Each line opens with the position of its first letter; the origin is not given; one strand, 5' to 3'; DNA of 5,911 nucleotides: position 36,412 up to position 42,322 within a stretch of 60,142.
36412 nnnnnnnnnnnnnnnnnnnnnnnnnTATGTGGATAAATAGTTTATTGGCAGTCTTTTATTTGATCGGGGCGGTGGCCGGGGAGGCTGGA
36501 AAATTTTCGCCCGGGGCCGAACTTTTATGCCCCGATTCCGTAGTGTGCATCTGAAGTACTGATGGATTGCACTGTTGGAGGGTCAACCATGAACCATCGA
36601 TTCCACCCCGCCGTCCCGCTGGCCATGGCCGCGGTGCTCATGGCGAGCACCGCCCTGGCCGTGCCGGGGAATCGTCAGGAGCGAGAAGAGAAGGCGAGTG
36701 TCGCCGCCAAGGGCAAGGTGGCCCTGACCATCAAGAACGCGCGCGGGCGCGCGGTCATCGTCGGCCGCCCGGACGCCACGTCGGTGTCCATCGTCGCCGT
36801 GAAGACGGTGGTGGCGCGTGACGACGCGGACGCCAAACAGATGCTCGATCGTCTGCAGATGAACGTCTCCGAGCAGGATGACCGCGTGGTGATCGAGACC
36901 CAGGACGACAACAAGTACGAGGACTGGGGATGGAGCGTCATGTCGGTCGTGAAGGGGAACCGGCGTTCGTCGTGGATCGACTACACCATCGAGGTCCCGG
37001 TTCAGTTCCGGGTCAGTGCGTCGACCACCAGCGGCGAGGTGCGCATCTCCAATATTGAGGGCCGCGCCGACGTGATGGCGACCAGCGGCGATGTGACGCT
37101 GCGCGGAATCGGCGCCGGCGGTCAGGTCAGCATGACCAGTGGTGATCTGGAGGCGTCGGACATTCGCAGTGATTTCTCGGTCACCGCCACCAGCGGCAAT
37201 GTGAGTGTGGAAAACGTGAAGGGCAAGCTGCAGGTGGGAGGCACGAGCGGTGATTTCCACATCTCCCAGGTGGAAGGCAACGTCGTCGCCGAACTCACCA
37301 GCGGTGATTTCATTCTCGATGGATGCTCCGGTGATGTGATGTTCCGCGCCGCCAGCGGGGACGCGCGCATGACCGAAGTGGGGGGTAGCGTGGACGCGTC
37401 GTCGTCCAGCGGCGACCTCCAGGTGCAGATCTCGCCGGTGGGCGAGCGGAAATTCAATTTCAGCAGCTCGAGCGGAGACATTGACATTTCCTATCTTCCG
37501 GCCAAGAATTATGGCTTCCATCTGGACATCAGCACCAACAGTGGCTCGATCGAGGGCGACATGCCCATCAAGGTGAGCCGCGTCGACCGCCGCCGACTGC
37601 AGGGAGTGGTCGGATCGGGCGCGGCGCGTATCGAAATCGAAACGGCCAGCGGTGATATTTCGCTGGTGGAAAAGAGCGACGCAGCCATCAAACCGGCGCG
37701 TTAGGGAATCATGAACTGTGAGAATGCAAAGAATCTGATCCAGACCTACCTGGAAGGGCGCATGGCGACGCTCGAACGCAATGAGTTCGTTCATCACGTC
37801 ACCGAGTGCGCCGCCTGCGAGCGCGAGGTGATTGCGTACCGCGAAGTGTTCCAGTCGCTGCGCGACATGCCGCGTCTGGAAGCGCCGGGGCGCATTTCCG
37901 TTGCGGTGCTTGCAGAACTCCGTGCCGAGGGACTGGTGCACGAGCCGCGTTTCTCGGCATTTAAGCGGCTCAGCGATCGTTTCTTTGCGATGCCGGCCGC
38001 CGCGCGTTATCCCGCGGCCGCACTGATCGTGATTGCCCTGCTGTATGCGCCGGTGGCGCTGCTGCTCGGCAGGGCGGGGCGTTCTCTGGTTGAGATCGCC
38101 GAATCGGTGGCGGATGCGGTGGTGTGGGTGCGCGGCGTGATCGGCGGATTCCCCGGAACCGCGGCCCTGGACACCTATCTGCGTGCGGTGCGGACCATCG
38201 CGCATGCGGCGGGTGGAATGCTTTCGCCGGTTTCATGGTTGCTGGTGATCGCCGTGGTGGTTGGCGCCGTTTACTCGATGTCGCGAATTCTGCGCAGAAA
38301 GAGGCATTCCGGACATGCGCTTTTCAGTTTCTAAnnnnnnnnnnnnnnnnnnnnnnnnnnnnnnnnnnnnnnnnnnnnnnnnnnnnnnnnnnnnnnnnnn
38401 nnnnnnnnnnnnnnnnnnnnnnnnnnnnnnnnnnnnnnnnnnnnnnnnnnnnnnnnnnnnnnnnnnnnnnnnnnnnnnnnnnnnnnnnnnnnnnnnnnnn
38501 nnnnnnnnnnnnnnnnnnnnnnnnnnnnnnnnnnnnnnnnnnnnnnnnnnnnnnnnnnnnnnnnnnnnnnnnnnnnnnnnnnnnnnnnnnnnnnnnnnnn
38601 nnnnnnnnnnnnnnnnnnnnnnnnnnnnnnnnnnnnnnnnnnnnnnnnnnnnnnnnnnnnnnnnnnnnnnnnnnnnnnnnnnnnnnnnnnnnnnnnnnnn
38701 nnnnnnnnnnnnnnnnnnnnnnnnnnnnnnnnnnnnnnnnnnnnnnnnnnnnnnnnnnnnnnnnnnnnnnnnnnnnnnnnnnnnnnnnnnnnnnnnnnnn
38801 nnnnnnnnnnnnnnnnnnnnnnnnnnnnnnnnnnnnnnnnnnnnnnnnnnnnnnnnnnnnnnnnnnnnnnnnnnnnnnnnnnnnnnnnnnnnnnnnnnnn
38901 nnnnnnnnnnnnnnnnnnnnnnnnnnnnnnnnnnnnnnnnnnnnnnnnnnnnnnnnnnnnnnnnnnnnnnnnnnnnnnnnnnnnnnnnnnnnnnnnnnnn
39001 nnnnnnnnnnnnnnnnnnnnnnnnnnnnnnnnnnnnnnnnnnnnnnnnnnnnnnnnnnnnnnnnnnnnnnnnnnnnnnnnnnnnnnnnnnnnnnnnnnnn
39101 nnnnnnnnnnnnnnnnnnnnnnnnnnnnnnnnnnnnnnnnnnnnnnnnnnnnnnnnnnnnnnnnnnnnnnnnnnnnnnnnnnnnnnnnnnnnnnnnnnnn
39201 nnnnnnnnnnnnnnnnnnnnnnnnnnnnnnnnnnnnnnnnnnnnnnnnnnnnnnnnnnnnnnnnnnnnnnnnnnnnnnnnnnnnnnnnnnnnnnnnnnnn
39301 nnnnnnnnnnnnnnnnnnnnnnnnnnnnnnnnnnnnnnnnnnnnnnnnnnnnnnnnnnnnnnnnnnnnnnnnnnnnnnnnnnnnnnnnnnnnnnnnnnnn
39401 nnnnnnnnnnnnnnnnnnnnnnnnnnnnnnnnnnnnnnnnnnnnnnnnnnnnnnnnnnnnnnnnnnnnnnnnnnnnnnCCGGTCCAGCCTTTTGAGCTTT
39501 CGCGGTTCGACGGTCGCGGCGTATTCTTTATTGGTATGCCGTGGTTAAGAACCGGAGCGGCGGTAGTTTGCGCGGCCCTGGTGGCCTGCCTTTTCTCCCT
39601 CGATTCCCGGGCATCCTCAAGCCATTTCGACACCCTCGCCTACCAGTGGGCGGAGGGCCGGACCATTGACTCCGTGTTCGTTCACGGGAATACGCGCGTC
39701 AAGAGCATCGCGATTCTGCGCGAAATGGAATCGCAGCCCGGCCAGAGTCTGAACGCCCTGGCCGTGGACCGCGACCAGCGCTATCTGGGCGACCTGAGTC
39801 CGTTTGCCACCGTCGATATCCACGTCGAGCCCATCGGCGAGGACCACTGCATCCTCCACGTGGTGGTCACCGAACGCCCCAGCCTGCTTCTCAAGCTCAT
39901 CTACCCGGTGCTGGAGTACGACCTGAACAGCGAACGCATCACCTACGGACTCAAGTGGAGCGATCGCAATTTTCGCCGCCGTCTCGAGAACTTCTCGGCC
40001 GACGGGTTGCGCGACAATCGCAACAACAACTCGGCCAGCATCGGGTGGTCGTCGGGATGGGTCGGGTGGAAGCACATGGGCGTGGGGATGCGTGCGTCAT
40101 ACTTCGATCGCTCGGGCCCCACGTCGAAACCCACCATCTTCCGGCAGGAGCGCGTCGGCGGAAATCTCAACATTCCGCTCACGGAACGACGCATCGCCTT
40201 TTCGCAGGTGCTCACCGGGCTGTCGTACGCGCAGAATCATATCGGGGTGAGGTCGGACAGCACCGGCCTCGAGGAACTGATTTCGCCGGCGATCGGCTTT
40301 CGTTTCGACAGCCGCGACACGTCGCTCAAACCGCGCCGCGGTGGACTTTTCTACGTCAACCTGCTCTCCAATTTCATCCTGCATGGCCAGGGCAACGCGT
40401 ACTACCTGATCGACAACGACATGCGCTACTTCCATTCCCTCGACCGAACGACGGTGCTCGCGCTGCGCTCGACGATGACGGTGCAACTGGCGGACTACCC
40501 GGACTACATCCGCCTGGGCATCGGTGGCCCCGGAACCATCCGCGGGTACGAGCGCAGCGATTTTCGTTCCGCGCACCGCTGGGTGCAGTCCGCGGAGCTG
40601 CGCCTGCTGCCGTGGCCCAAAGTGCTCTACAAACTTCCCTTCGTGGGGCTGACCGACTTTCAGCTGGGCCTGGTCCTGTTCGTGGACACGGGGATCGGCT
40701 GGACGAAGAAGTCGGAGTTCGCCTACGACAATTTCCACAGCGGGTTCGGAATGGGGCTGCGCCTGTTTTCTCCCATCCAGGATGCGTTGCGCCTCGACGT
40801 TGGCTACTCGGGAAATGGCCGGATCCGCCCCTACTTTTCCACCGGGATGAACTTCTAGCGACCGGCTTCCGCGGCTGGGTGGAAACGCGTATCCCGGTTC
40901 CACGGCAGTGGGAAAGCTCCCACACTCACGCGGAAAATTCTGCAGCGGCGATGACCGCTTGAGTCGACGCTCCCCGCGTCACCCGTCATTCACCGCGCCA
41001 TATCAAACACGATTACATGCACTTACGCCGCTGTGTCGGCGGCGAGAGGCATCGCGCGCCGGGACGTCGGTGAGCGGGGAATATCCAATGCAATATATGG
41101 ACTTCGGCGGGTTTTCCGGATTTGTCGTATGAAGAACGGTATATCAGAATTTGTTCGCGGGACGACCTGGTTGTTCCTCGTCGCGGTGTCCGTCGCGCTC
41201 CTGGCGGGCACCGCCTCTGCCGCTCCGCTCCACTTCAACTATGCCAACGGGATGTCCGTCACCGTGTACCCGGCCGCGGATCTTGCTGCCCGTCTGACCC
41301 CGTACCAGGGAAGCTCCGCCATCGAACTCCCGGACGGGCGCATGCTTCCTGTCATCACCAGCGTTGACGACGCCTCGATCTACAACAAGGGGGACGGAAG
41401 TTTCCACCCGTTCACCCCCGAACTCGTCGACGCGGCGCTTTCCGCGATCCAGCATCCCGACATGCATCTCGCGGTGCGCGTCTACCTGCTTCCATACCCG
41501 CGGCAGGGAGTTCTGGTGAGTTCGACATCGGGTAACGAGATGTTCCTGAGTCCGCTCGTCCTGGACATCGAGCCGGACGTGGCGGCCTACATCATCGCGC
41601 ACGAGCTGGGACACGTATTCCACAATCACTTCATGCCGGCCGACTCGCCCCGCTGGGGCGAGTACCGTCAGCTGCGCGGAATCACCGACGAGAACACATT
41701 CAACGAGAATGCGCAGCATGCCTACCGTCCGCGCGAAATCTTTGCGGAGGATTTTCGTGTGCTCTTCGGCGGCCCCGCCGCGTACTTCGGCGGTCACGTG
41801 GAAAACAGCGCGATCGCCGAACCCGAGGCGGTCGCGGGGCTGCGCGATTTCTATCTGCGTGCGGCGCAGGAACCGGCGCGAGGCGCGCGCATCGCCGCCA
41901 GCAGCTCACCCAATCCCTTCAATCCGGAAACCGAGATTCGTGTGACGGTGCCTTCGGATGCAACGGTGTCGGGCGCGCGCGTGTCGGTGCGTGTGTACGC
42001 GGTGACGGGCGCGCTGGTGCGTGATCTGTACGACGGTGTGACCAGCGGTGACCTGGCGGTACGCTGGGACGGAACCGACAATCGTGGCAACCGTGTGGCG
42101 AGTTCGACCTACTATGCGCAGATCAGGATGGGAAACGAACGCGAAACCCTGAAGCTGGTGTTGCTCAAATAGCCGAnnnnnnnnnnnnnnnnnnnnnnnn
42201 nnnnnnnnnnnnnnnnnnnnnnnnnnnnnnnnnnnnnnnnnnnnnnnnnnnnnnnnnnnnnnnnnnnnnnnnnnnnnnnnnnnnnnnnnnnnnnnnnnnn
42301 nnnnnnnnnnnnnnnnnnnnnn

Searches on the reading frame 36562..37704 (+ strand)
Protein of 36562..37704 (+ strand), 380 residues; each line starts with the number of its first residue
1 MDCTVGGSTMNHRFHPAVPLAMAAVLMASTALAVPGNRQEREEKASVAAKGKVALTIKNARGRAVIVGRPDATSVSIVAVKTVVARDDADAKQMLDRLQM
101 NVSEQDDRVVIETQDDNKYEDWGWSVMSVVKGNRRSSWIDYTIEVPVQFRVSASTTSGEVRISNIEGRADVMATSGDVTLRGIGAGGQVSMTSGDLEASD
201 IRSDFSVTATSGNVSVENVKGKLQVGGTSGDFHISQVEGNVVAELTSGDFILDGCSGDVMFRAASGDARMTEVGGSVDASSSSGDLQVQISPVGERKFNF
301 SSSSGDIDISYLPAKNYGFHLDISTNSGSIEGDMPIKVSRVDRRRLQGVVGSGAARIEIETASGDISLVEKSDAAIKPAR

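Call 26: search_protein_families(library=pfam, proteins=[window:36562-37704:+], max_evalue=0.0001)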
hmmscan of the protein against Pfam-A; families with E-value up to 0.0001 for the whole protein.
window:36562-37704:+ (380 aa): 1 family
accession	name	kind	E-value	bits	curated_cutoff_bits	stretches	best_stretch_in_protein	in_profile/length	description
PF13349.12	DUF4097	-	1e-26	94.2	22.9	2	228-368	106-246/247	Toastrack DUF4097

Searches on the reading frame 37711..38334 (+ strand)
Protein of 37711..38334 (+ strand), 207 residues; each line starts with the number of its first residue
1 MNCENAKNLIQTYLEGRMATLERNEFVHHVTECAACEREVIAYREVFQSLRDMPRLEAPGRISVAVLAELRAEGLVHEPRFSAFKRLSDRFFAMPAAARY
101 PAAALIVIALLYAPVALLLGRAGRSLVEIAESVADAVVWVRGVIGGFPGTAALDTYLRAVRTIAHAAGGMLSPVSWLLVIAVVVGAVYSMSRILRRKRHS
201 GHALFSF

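Call 26: search_protein_families(library=pfam, proteins=[window:37711-38334:+], max_evalue=0.0001)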
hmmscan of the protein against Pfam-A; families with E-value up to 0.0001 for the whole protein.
window:37711-38334:+ (207 aa): 1 family
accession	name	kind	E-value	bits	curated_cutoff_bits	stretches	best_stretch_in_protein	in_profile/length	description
PF13490.11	zf-HC2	-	1.6e-05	25.4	22.2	1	3-36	1-34/35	Putative zinc-finger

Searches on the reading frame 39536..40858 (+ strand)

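Call 27: search_protein_families(library=pfam, proteins=[window:39536-40858:+], max_evalue=0.0001)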
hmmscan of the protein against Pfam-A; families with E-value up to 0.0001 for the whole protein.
window:39536-40858:+ (440 aa): 1 family
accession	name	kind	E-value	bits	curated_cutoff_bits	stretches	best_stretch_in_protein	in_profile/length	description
PF01103.29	Omp85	-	1.6e-17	64.4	24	1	151-426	7-311/325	Omp85 superfamily domain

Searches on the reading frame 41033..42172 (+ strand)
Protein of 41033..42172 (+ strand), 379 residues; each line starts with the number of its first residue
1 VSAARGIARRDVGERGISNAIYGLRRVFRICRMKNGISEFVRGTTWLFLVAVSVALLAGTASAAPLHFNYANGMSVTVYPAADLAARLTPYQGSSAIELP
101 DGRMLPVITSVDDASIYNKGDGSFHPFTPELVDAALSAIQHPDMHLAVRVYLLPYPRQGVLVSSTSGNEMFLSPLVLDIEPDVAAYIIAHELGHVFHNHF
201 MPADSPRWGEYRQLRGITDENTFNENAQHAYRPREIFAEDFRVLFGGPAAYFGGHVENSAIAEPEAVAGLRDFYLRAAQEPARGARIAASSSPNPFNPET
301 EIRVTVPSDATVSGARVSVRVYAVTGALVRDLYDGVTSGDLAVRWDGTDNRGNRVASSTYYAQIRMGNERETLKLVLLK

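Call 27: search_protein_families(library=pfam, proteins=[window:41033-42172:+], max_evalue=0.0001)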
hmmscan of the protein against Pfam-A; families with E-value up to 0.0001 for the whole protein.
window:41033-42172:+ (379 aa): 1 family
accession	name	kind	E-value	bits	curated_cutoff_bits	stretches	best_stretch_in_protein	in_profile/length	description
PF13860.13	FlgD_ig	-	2.3e-05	24.7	27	1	306-364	18-73/79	FlgD Ig-like domain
